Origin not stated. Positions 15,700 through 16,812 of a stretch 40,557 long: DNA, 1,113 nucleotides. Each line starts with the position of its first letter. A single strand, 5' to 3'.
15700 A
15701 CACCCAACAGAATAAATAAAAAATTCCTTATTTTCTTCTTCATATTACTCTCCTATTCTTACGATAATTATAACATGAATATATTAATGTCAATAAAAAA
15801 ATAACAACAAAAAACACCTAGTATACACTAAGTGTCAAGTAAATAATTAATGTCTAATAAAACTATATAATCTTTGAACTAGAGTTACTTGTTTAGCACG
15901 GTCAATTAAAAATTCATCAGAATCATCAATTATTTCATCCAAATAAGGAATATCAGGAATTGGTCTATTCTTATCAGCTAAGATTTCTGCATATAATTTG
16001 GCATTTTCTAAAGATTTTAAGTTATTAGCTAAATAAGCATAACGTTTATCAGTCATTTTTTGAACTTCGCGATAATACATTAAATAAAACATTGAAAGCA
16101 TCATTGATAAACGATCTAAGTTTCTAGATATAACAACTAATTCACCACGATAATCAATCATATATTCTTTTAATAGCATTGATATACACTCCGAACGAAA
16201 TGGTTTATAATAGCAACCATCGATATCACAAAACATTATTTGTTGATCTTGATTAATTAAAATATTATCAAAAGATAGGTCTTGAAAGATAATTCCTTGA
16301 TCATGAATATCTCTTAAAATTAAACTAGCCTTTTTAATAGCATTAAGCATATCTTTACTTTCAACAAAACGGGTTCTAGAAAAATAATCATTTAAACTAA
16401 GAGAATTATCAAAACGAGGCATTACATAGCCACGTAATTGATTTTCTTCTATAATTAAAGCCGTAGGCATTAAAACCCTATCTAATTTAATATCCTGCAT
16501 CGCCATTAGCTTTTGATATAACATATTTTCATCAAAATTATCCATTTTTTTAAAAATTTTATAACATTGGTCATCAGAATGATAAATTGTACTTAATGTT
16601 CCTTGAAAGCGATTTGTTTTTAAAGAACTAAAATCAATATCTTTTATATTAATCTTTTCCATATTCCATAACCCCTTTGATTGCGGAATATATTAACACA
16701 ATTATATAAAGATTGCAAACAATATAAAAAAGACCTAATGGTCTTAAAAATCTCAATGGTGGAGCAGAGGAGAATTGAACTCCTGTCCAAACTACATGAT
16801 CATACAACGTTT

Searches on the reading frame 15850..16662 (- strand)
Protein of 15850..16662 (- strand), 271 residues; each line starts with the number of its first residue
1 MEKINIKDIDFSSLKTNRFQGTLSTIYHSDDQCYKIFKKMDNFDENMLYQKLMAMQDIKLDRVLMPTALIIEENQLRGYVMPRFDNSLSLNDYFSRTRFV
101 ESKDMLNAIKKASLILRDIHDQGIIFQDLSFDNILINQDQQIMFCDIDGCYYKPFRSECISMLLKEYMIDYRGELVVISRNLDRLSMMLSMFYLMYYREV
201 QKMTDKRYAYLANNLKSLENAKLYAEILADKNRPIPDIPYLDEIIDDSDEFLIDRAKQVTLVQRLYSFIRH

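Call 63: search_protein_families(library=pfam, proteins=[window:15850-16662:-], max_evalue=0.001)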
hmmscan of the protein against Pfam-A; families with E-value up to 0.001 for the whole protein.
window:15850-16662:- (271 aa): 2 families
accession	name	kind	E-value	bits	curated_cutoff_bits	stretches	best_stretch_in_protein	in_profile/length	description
PF00069.31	Pkinase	-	9e-07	29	31.7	1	35-147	30-142/263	Protein kinase domain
PF07714.23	PK_Tyr_Ser-Thr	-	0.0004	20.2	23.1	1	39-146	38-145/258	Protein tyrosine and serine/threonine kinase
